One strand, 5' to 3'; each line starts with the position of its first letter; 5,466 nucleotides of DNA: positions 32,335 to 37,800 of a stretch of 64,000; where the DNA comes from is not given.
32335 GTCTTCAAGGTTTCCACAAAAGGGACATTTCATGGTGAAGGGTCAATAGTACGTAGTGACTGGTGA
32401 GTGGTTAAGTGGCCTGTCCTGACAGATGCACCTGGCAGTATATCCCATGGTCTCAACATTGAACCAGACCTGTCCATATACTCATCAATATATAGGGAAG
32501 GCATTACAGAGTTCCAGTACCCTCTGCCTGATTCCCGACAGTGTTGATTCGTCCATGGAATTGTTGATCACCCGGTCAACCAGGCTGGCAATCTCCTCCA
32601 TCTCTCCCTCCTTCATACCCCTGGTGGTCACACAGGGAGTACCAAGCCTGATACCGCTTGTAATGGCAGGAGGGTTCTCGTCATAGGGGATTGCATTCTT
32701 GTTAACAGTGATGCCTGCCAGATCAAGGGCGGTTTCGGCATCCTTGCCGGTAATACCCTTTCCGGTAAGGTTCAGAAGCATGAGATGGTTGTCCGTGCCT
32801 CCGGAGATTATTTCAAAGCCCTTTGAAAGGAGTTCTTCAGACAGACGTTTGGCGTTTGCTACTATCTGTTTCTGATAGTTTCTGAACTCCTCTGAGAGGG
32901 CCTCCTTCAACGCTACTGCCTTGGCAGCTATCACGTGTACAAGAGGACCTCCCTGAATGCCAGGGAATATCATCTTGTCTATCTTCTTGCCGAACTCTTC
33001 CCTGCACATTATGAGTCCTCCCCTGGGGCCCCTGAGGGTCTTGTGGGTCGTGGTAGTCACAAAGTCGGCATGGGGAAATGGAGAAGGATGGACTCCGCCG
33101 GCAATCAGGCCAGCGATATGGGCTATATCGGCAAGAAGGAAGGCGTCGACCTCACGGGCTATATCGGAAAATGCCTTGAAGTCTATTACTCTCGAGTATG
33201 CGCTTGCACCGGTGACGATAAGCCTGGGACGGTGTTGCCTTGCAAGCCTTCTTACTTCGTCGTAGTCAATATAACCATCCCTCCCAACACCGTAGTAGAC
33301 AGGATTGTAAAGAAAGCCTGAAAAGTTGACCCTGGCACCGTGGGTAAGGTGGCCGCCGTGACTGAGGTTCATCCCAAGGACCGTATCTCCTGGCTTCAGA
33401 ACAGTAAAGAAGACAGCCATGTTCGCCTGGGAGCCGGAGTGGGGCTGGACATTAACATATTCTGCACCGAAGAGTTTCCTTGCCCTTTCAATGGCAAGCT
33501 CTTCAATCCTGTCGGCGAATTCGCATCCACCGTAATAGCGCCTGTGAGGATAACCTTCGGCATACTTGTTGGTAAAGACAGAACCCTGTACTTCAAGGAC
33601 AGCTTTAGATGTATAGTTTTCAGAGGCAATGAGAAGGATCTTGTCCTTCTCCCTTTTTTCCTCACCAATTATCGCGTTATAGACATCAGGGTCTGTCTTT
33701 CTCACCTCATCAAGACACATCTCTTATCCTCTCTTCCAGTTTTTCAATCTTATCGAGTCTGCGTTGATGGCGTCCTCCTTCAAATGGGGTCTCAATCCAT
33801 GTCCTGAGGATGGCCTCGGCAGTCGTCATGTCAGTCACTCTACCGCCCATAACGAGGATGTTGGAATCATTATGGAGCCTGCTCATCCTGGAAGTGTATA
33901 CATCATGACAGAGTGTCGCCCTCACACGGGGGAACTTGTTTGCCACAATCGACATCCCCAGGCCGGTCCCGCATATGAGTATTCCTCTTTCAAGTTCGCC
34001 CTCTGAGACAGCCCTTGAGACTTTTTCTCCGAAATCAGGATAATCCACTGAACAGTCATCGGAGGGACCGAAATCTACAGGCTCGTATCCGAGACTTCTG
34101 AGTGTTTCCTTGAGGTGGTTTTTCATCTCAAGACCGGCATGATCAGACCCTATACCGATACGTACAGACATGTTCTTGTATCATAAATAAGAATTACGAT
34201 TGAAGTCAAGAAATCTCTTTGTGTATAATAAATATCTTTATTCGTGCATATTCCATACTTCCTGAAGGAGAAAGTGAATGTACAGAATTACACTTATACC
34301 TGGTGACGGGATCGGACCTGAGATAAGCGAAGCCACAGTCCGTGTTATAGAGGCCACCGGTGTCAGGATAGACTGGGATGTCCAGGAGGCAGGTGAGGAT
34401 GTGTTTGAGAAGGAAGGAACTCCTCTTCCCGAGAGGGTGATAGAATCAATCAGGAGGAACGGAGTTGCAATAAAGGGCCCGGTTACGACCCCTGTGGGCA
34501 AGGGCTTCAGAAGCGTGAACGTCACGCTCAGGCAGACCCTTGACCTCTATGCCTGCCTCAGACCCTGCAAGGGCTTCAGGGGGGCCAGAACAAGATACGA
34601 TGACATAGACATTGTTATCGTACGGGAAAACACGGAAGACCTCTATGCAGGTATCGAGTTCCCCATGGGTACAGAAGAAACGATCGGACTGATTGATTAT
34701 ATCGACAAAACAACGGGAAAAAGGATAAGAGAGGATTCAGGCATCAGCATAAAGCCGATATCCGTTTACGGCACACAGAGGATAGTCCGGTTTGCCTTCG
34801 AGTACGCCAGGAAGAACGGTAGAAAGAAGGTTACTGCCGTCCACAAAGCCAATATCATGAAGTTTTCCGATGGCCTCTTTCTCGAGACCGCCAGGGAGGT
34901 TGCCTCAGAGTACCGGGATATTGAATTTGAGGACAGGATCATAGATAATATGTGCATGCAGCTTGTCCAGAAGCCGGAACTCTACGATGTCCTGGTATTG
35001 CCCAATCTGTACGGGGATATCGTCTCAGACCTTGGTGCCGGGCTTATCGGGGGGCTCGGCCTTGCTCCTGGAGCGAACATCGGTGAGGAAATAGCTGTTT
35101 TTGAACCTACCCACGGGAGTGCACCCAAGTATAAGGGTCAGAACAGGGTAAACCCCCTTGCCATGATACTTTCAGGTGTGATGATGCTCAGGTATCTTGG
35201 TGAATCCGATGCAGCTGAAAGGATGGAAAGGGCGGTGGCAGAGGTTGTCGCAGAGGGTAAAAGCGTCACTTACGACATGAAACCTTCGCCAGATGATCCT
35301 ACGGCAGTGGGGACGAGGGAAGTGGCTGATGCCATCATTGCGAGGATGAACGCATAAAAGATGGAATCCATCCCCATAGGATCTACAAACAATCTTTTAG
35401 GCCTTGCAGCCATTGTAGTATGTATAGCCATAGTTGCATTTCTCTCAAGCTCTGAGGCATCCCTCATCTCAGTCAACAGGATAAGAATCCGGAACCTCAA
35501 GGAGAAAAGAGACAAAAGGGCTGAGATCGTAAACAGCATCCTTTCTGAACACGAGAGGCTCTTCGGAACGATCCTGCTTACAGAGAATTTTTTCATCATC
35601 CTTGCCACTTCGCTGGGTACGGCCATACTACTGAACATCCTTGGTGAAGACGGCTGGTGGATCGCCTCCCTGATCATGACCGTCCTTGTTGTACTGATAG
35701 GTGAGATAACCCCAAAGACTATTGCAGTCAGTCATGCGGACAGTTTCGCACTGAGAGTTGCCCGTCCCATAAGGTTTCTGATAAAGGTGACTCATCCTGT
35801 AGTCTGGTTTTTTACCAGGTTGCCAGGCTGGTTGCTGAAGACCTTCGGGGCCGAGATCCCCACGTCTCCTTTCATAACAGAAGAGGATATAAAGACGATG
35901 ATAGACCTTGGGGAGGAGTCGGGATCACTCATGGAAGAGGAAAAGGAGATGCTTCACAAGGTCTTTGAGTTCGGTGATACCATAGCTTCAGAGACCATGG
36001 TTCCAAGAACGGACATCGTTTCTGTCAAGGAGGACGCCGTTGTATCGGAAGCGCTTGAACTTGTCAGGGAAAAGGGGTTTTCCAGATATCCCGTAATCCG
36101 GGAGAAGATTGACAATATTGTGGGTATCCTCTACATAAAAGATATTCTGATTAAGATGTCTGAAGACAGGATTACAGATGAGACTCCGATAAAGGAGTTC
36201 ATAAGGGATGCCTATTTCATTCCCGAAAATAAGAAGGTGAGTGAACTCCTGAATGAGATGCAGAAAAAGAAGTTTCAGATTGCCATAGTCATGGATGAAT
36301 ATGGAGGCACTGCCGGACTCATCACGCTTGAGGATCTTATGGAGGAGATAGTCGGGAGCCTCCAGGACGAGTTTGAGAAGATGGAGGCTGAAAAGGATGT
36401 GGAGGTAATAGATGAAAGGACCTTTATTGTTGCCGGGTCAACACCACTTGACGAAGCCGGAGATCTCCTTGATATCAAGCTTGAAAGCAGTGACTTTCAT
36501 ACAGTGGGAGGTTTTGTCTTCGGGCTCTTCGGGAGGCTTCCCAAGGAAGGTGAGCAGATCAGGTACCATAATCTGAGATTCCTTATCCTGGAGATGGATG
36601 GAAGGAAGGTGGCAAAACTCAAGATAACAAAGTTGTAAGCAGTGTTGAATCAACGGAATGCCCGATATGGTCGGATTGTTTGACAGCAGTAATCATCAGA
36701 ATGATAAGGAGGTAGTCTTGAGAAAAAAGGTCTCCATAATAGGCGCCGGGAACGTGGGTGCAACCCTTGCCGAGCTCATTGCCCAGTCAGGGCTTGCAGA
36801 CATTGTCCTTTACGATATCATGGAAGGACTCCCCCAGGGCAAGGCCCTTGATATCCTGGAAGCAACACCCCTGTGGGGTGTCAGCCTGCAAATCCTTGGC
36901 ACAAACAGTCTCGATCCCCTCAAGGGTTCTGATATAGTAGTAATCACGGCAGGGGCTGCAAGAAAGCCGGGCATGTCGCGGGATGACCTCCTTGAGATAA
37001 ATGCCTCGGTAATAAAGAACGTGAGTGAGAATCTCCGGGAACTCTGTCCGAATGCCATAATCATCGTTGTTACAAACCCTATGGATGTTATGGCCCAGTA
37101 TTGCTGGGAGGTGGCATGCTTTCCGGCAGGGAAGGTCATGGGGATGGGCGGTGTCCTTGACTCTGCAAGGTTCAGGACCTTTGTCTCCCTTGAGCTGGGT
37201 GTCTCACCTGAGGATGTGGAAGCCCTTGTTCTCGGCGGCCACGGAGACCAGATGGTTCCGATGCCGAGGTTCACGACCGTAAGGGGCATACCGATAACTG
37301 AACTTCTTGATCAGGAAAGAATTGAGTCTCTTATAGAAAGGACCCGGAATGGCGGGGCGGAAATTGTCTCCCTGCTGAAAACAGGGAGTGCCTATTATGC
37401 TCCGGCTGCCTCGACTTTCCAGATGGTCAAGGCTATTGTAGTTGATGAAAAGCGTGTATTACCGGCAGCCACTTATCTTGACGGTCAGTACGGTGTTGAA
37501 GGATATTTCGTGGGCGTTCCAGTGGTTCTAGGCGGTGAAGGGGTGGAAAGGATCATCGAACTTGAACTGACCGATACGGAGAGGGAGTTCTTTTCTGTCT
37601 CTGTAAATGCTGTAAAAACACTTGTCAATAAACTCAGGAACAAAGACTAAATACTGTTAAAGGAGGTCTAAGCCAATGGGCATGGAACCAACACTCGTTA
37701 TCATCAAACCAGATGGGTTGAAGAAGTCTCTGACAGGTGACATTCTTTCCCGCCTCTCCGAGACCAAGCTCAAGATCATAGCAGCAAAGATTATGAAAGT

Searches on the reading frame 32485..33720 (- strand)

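Call 32: search_protein_families(library=pfam, max_evalue=0.00001, proteins=[window:32485-33720:-])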
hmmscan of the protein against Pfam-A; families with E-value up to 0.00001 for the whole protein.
window:32485-33720:- (411 aa): 4 families
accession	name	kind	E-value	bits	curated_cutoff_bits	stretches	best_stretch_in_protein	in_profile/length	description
PF00464.25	SHMT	-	3.8e-165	549.8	27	1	7-380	2-398/399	Serine hydroxymethyltransferase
PF01212.27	Beta_elim_lyase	-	2e-08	34.4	27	1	78-289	39-238/288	Beta-eliminating lyase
PF00155.27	Aminotran_1_2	-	2.2e-07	30.8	19.7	1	79-307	50-300/361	Aminotransferase class I and II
PF00266.25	Aminotran_5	-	7.2e-06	25.6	21.5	0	41-254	15-228/371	Aminotransferase class-V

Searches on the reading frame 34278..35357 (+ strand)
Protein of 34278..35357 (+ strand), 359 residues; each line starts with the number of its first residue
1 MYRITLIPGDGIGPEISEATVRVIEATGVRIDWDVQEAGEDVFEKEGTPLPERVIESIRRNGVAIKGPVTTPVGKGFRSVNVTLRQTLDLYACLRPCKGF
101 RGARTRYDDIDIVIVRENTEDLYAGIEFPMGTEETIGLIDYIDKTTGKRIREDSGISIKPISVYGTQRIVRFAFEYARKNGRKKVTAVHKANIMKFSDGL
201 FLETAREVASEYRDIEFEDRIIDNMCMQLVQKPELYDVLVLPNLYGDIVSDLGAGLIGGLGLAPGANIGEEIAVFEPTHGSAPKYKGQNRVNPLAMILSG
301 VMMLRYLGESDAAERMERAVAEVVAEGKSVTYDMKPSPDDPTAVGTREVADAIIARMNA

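Call 32: search_protein_families(library=pfam, max_evalue=0.00001, proteins=[window:34278-35357:+])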
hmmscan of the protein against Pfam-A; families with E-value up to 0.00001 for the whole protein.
window:34278-35357:+ (359 aa): 1 family
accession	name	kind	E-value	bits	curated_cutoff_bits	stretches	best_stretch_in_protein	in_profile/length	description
PF00180.25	Iso_dh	-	1.5e-107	360.3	27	1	4-353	2-348/348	Isocitrate/isopropylmalate dehydrogenase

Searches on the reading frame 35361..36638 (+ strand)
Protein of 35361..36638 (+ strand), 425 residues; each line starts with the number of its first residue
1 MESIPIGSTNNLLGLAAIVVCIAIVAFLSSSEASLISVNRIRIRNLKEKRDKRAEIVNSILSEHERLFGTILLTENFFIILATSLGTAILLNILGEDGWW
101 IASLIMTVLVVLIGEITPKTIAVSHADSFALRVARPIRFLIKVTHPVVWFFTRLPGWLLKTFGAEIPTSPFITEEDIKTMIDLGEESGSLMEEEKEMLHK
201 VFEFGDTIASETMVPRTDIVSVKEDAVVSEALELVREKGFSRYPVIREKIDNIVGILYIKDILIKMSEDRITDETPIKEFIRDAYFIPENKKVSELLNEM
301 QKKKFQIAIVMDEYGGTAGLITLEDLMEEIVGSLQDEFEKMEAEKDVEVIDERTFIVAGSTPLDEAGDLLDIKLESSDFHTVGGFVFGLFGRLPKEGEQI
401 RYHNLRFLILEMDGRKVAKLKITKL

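Call 32: search_protein_families(library=pfam, max_evalue=0.00001, proteins=[window:35361-36638:+])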
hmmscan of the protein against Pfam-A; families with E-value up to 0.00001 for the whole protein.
window:35361-36638:+ (425 aa): 3 families
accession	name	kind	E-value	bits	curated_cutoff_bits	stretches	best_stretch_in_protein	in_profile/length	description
PF01595.25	CNNM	-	1.4e-47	162.1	28.4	1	18-194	3-181/181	Cyclin M transmembrane N-terminal domain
PF03471.22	CorC_HlyC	-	9e-24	83.7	27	1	349-424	2-79/81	Transporter associated domain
PF00571.33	CBS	-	3.8e-20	72.4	24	2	214-266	4-55/57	CBS domain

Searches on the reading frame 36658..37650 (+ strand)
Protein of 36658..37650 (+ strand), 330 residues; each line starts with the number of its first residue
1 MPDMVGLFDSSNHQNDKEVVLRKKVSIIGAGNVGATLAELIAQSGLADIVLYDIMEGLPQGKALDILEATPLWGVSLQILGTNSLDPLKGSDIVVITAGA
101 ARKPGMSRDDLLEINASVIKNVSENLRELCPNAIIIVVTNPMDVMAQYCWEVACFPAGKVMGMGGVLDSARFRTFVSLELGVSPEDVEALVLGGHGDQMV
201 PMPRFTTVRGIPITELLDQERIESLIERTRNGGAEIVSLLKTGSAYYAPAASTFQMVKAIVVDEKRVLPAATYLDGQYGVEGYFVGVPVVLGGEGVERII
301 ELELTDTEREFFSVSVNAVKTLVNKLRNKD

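Call 32: search_protein_families(library=pfam, max_evalue=0.00001, proteins=[window:36658-37650:+])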
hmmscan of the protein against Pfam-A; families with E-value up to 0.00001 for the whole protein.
window:36658-37650:+ (330 aa): 2 families
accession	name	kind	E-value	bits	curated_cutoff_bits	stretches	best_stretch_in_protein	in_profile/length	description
PF00056.29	Ldh_1_N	-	8.2e-40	136.5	27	1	24-162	2-141/141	lactate/malate dehydrogenase, NAD binding domain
PF02866.23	Ldh_1_C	-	4.7e-35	121.6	22.6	1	167-325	3-169/174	lactate/malate dehydrogenase, alpha/beta C-terminal domain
